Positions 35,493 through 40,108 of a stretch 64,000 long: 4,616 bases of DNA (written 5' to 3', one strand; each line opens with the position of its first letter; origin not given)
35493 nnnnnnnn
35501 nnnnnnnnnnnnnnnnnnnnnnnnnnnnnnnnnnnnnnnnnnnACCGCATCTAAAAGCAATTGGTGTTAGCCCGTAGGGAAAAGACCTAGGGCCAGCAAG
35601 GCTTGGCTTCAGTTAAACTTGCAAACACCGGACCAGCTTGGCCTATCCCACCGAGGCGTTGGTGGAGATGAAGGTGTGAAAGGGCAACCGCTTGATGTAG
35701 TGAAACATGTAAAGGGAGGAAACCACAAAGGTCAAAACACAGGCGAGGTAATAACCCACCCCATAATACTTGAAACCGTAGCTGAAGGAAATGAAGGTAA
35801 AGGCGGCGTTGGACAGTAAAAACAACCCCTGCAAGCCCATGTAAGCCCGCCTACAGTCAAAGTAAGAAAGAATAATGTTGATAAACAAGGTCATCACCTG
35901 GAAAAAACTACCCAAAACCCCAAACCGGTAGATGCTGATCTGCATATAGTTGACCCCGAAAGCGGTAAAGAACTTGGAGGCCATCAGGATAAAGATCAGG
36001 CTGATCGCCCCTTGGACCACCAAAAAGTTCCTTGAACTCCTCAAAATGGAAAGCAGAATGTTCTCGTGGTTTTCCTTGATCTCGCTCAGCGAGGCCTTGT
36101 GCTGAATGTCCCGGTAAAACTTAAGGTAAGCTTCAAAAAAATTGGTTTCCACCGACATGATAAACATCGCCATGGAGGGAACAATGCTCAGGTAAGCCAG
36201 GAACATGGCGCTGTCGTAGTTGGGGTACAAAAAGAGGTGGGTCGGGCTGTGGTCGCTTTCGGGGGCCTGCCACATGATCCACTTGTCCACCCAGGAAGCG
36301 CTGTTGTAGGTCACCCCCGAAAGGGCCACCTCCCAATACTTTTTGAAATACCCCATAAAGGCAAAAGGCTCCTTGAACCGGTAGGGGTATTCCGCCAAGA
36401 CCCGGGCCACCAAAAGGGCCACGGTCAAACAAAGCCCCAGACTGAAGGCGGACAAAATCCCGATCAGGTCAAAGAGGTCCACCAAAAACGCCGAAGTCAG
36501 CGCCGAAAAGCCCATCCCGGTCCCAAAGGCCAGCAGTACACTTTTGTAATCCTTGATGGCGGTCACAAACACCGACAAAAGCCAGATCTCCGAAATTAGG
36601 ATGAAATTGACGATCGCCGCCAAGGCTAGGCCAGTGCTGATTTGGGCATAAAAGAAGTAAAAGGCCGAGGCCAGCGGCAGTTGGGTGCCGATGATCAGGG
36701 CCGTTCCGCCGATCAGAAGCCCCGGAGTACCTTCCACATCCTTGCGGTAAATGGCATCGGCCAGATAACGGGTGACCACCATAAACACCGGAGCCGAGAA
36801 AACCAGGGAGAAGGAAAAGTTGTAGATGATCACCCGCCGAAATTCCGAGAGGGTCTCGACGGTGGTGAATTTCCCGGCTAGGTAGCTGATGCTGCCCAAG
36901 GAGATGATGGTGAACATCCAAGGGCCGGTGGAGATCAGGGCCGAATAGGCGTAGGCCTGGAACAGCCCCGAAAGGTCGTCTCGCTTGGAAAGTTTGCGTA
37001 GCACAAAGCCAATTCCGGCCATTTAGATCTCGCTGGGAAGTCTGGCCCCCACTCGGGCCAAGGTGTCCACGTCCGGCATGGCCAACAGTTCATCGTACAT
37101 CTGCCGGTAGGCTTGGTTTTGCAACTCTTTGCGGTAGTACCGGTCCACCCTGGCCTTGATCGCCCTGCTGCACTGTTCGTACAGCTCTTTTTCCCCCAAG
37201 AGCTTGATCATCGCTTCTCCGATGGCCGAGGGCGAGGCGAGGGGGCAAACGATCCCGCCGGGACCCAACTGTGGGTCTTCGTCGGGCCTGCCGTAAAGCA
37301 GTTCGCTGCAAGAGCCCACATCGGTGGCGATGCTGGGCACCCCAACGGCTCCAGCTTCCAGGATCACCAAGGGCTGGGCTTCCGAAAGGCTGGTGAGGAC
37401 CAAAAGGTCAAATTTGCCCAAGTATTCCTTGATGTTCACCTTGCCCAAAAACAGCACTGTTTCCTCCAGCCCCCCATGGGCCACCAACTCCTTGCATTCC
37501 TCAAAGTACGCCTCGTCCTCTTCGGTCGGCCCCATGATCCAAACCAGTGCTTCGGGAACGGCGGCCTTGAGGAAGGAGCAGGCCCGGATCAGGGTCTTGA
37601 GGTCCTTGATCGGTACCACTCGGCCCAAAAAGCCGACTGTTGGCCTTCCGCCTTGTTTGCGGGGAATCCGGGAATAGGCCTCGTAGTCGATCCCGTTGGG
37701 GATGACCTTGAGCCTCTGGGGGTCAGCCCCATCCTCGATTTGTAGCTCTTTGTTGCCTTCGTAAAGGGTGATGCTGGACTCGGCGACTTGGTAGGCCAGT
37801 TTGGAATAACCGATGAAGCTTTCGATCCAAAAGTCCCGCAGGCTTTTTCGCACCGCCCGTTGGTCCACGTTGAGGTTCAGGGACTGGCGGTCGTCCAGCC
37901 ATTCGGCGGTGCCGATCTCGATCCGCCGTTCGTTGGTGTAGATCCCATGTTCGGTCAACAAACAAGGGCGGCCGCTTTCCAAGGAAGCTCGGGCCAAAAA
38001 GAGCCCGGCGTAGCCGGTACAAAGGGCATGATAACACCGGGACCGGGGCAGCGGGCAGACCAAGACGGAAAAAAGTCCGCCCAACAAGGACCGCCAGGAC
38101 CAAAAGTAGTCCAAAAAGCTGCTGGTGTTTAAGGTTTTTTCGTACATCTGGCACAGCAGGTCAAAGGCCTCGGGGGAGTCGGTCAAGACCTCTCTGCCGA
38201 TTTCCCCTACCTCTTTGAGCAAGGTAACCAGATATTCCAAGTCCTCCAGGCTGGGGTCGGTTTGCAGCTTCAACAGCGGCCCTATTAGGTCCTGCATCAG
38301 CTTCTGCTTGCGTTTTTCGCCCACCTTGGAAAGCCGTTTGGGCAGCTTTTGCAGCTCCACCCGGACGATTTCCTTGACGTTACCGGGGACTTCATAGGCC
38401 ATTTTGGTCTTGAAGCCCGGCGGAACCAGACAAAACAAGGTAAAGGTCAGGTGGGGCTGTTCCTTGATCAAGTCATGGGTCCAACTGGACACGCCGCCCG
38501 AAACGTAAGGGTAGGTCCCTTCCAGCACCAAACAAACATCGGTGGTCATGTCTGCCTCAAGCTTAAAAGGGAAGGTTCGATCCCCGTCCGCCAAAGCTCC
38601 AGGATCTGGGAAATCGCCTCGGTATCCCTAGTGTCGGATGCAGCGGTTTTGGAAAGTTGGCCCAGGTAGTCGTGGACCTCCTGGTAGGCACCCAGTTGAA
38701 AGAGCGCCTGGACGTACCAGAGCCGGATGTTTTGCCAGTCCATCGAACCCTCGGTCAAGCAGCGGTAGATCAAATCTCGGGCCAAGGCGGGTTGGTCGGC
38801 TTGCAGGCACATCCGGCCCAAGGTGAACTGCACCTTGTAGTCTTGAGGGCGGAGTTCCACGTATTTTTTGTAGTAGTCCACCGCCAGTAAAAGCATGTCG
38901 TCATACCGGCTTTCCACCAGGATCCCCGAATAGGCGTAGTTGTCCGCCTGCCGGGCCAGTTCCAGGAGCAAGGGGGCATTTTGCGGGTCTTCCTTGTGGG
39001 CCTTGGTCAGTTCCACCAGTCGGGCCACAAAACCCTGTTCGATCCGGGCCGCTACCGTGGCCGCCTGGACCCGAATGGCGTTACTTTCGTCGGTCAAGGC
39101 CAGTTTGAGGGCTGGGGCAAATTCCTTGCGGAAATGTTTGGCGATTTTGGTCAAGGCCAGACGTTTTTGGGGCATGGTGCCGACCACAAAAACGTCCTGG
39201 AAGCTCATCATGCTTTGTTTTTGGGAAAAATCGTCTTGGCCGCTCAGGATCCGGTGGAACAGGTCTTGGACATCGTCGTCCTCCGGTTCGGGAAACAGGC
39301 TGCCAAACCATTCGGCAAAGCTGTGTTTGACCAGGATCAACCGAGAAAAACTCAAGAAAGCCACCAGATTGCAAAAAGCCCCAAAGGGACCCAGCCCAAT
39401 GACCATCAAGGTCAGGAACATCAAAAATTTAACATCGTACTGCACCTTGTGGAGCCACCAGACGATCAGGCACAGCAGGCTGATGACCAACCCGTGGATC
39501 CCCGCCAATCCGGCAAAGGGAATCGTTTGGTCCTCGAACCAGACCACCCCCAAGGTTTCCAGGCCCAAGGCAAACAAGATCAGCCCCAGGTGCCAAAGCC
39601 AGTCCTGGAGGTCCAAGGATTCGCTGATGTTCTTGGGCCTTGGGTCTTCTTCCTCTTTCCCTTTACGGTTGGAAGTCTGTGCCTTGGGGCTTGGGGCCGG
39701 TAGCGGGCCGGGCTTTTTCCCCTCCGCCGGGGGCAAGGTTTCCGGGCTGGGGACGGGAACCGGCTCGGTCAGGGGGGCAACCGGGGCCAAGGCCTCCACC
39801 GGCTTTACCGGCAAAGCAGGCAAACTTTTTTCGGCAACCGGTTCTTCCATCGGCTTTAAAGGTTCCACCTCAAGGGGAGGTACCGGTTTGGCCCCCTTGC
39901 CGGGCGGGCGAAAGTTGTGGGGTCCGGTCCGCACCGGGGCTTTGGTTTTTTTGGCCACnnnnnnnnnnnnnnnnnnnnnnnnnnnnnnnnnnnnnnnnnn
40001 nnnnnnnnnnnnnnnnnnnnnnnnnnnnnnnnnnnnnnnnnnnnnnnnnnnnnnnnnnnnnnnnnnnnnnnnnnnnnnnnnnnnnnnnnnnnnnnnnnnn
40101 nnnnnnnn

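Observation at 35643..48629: Pel-type exopolysaccharide locus with PelA and PelB each split into separately secreted proteins and no PelC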

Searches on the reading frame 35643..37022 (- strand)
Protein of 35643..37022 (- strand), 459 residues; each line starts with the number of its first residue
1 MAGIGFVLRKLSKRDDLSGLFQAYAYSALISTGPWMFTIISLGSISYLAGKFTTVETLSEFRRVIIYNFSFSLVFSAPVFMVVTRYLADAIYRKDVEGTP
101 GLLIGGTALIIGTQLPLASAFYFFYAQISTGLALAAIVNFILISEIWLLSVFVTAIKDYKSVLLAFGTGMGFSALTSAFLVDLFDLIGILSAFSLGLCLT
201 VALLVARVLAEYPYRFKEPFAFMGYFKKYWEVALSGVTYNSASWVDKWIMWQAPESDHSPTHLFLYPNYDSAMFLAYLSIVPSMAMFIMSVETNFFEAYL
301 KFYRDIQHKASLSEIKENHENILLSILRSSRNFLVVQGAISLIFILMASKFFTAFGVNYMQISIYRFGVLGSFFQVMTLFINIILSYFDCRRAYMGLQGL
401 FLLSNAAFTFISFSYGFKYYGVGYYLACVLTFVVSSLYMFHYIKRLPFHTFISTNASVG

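Call 3: search_protein_families(library=pfam, proteins=[window:35643-37022:-], max_evalue=0.01)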
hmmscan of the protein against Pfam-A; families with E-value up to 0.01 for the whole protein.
window:35643-37022:- (459 aa): 1 family
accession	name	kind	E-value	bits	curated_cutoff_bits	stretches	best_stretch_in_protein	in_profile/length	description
PF16933.10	PelG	-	1.5e-121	406.9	29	1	1-451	1-452/452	Putative exopolysaccharide Exporter (EPS-E)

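Call 4: search_protein_families(library=ncbifam, proteins=[window:35643-37022:-], max_evalue=0.01)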
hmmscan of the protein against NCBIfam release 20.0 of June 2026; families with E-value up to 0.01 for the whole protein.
window:35643-37022:- (459 aa): 0 families

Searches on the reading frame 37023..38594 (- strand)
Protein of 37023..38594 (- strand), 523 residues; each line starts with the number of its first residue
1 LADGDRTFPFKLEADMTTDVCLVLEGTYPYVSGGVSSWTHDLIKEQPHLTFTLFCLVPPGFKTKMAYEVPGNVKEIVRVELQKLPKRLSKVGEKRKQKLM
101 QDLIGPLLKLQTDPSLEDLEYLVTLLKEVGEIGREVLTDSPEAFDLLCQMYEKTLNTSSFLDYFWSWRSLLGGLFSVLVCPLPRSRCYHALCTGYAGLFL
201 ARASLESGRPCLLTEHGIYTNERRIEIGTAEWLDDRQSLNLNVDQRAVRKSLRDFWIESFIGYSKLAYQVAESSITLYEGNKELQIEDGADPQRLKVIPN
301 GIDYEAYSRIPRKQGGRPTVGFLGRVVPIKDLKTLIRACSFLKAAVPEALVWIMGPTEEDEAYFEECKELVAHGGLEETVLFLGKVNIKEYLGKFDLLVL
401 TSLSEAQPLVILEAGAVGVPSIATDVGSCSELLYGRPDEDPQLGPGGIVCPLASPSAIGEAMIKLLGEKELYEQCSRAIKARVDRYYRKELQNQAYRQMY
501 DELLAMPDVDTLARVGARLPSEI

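Call 3: search_protein_families(library=pfam, proteins=[window:37023-38594:-], max_evalue=0.01)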
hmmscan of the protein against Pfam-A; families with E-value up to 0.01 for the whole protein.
window:37023-38594:- (523 aa): 5 families
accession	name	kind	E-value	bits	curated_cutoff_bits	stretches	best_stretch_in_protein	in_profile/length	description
PF11997.14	DUF3492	-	4.3e-73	246.8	23.3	1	18-293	1-268/268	Domain of unknown function (DUF3492)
PF00534.26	Glycos_transf_1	-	1.1e-24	87.3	26.4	1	305-480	3-170/172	Glycosyl transferases group 1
PF13692.12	Glyco_trans_1_4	-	2.1e-23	83.6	27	1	317-466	1-140/142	Glycosyl transferases group 1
PF13439.12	Glyco_transf_4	-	0.00047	20.7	28.5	1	195-305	83-169/170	Glycosyltransferase Family 4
PF20706.3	GT4-conflict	-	0.00062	19.3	26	1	292-425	174-312/385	Family 4 Glycosyltransferase in conflict systems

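Call 4: search_protein_families(library=ncbifam, proteins=[window:37023-38594:-], max_evalue=0.01)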
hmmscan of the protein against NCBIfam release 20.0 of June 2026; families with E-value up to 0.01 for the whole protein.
window:37023-38594:- (523 aa): 27 families (the best 25 are shown)
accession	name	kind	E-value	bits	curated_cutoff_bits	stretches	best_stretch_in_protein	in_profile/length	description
NF038011.1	PelF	equivalog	3e-132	442.1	100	1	19-500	1-489/489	GT4 family glycosyltransferase PelF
TIGR03088.1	stp2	hypoth_equivalog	1.2e-22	80.5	409.05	1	242-504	123-374/374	TIGR03088 family PEP-CTERM/XrtA system glycosyltransferase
NF041876.1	EPS_EpsE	equivalog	5.3e-21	75.3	400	1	289-492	182-385/389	exopolysaccharide biosynthesis GT4 family glycosyltransferase EpsE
TIGR03999.1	thiol_BshA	equivalog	8.1e-17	61.2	273.7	1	294-504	168-374/375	N-acetyl-alpha-D-glucosaminyl L-malate synthase BshA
NF041010.1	glycosy_Agl16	equivalog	2.1e-15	56.4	575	1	267-427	130-286/352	glycosylation protein Agl16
TIGR04063.1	stp3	hypoth_equivalog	8.9e-14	51.2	442.05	1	268-504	155-396/397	TIGR04063 family PEP-CTERM/XrtA system glycosyltransferase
NF038255.1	exopoly_VpsD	equivalog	9.4e-12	44.5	300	1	326-430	212-318/381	VpsD family glycosyltransferase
NF047684.1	TeichurnBiosyTuaC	equivalog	4.5e-11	42.3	550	1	319-503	221-389/391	teichuronic acid biosynthesis protein TuaC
TIGR03449.1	mycothiol_MshA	equivalog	2.9e-10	39.6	462.5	1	282-429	177-338/406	D-inositol-3-phosphate glycosyltransferase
NF047880.1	glyco_SdgA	exception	2.8e-09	36.1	800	1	297-491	295-479/488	serine-aspartate repeat adhesin O-glycosyltransferase SdgA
TIGR04157.1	glyco_rSAM_CFB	subfamily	6.8e-09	35.2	400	1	264-500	163-406/406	TIGR04157 family glycosyltransferase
NF046085.1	XrtY_assoc_Gly1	equivalog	2.3e-08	33.3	400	1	280-504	169-385/387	XrtY-associated glycosyltransferase XYAG1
TIGR02149.1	glgA_Coryne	subfamily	2.6e-08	33.4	302.4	1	265-502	139-389/391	glycogen synthase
NF038229.1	Glyco4_Geo_Pelo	equivalog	6.6e-08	31.9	400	1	292-504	132-337/338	GPMC system family 4 glycosyltransferase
NF007396.0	PRK09922.1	equivalog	1.8e-06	27.1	385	1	271-427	136-292/361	lipopolysaccharide 1,6-galactosyltransferase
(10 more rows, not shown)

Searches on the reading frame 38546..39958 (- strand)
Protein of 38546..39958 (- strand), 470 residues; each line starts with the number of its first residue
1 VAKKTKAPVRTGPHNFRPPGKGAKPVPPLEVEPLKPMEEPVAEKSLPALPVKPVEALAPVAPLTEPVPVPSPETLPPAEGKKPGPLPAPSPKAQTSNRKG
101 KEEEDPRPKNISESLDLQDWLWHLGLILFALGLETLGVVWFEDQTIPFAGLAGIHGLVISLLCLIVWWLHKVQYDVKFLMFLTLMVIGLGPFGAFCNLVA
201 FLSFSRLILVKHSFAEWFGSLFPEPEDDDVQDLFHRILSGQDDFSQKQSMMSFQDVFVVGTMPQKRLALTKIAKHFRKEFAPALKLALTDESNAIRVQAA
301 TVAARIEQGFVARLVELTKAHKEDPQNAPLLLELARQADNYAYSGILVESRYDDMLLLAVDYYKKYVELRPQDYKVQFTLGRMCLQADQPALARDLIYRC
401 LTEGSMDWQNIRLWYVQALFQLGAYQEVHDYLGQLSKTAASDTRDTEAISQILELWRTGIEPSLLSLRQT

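Call 3: search_protein_families(library=pfam, proteins=[window:38546-39958:-], max_evalue=0.01)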
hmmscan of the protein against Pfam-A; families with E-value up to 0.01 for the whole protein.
window:38546-39958:- (470 aa): 4 families
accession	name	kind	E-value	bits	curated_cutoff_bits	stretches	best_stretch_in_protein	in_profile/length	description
PF14559.12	TPR_19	-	3.6e-07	30.9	25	0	317-336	14-33/68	Tetratricopeptide repeat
PF14329.11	DUF4386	-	7.3e-05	23.2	27.6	1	101-174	111-184/210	Domain of unknown function (DUF4386)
PF13428.12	TPR_14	-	0.00043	21.1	23.5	0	411-443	3-35/44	Tetratricopeptide repeat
PF13431.12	TPR_17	-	0.0015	19.1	24.4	0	362-394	1-33/34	Tetratricopeptide repeat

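Call 4: search_protein_families(library=ncbifam, proteins=[window:38546-39958:-], max_evalue=0.01)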
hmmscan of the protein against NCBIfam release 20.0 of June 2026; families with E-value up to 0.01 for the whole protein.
window:38546-39958:- (470 aa): 1 family
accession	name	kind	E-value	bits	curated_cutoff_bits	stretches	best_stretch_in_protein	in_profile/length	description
NF052415.1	T3SS_chap_SctY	equivalog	0.0012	19.4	70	1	368-430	34-98/106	type III secretion apparatus assembly chaperone SctY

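Call 72: search_protein_families(library=pfam, proteins=[window:38546-39958:-], max_evalue=10)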
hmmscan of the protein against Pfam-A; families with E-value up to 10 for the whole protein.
window:38546-39958:- (470 aa): 8 families
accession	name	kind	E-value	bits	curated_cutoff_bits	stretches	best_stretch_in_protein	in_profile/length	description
PF14559.12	TPR_19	-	3.6e-07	30.9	25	3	317-336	14-33/68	Tetratricopeptide repeat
PF14329.11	DUF4386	-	7.3e-05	23.2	27.6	1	101-174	111-184/210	Domain of unknown function (DUF4386)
PF13428.12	TPR_14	-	0.00043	21.1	23.5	1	411-443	3-35/44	Tetratricopeptide repeat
PF13431.12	TPR_17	-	0.0015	19.1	24.4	1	362-394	1-33/34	Tetratricopeptide repeat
PF13432.12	TPR_16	-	0.04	14.8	32.7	1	359-399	16-56/65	Tetratricopeptide repeat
PF13646.12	HEAT_2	-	0.049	14.4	27.7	1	266-337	18-73/88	HEAT repeats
PF12895.13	ANAPC3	-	0.051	14.3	27.2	1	362-433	11-80/82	Anaphase-promoting complex, cyclosome, subunit 3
PF06781.17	CrgA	-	0.17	12.5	24.8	1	97-164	10-78/89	Cell division protein CrgA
